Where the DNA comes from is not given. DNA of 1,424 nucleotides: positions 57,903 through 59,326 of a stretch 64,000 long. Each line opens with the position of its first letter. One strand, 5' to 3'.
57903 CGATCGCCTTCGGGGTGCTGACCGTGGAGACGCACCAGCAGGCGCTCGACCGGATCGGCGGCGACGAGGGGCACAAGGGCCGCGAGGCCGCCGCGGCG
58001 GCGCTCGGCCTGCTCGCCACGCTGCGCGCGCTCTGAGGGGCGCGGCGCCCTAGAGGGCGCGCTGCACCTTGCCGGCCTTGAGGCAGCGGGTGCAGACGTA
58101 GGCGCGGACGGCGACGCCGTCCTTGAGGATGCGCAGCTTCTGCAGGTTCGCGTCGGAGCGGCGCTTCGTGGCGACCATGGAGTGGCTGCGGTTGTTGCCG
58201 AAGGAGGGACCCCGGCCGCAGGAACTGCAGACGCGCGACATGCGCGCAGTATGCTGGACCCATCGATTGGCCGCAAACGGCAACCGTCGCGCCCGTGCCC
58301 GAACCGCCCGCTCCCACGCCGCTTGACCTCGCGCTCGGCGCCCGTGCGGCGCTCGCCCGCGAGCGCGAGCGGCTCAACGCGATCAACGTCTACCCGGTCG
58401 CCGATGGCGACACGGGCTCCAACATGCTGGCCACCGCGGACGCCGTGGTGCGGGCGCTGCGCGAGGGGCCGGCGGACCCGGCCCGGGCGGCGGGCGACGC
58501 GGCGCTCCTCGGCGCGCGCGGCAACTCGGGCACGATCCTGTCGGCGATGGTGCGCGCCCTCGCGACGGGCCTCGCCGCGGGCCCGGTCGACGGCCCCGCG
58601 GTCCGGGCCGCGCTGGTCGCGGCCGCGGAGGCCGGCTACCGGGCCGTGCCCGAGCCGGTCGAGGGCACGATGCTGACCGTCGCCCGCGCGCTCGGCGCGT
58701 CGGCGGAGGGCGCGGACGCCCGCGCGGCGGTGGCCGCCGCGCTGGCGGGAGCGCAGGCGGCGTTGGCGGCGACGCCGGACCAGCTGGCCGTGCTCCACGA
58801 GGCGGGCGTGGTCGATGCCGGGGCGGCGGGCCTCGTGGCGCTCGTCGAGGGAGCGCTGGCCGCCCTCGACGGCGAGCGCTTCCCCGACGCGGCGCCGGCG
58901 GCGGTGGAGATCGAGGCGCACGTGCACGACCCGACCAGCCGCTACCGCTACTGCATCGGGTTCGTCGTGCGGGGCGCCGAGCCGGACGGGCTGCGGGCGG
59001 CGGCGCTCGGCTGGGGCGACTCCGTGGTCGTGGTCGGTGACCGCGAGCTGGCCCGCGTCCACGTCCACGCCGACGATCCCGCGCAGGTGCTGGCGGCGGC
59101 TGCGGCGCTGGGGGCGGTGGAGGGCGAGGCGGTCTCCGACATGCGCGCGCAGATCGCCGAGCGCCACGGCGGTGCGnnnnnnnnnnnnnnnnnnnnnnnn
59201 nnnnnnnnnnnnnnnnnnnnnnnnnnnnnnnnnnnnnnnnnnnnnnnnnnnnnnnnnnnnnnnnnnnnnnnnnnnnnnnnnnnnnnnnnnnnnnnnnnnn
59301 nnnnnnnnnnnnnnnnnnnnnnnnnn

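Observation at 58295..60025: Single-chain fatty acid kinase candidate: a FakA-type DhaL and middle domain fused to a bona fide DegV (FakB) domain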

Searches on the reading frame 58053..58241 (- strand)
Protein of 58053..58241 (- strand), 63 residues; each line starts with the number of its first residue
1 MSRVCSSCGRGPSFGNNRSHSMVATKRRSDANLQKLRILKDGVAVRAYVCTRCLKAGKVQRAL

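Call 68: search_protein_families(library=pfam, proteins=[window:58053-58241:-], max_evalue=0.01)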
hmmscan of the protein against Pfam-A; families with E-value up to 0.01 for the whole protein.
window:58053-58241:- (63 aa): 1 family
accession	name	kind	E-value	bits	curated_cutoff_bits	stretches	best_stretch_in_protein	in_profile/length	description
PF00830.24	Ribosomal_L28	-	1.1e-16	61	27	1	3-58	1-58/60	Ribosomal L28 family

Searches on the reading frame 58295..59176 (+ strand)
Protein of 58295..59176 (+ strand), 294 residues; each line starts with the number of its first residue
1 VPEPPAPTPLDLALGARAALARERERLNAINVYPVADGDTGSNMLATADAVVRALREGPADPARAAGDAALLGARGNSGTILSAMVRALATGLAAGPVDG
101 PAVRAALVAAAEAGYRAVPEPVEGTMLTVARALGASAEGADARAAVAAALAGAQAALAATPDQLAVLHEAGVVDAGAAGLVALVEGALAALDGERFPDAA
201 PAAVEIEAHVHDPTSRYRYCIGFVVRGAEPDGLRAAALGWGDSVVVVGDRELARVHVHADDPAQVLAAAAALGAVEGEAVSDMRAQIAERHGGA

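Call 21: search_solved_structures(query=window:58295-59176:+, max_evalue=0.00001, show_alignments=4)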
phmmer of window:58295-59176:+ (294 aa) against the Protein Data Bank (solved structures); distinct sequences matched with E-value up to 0.00001: 4.
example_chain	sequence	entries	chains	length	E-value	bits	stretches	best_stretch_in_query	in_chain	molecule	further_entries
7ed6_A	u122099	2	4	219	5.6e-38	134.5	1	25-187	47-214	Probable kinase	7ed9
7w7h_A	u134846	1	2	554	6.1e-37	131.1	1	15-286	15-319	Predicted kinase related to dihydroxyacetone kinase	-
8vip_A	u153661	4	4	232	4e-27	98.9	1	16-196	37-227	FATTY ACID KINASE A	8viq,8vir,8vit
7rm7_A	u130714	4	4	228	5.7e-27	98.4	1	16-195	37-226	Fatty Acid Kinase A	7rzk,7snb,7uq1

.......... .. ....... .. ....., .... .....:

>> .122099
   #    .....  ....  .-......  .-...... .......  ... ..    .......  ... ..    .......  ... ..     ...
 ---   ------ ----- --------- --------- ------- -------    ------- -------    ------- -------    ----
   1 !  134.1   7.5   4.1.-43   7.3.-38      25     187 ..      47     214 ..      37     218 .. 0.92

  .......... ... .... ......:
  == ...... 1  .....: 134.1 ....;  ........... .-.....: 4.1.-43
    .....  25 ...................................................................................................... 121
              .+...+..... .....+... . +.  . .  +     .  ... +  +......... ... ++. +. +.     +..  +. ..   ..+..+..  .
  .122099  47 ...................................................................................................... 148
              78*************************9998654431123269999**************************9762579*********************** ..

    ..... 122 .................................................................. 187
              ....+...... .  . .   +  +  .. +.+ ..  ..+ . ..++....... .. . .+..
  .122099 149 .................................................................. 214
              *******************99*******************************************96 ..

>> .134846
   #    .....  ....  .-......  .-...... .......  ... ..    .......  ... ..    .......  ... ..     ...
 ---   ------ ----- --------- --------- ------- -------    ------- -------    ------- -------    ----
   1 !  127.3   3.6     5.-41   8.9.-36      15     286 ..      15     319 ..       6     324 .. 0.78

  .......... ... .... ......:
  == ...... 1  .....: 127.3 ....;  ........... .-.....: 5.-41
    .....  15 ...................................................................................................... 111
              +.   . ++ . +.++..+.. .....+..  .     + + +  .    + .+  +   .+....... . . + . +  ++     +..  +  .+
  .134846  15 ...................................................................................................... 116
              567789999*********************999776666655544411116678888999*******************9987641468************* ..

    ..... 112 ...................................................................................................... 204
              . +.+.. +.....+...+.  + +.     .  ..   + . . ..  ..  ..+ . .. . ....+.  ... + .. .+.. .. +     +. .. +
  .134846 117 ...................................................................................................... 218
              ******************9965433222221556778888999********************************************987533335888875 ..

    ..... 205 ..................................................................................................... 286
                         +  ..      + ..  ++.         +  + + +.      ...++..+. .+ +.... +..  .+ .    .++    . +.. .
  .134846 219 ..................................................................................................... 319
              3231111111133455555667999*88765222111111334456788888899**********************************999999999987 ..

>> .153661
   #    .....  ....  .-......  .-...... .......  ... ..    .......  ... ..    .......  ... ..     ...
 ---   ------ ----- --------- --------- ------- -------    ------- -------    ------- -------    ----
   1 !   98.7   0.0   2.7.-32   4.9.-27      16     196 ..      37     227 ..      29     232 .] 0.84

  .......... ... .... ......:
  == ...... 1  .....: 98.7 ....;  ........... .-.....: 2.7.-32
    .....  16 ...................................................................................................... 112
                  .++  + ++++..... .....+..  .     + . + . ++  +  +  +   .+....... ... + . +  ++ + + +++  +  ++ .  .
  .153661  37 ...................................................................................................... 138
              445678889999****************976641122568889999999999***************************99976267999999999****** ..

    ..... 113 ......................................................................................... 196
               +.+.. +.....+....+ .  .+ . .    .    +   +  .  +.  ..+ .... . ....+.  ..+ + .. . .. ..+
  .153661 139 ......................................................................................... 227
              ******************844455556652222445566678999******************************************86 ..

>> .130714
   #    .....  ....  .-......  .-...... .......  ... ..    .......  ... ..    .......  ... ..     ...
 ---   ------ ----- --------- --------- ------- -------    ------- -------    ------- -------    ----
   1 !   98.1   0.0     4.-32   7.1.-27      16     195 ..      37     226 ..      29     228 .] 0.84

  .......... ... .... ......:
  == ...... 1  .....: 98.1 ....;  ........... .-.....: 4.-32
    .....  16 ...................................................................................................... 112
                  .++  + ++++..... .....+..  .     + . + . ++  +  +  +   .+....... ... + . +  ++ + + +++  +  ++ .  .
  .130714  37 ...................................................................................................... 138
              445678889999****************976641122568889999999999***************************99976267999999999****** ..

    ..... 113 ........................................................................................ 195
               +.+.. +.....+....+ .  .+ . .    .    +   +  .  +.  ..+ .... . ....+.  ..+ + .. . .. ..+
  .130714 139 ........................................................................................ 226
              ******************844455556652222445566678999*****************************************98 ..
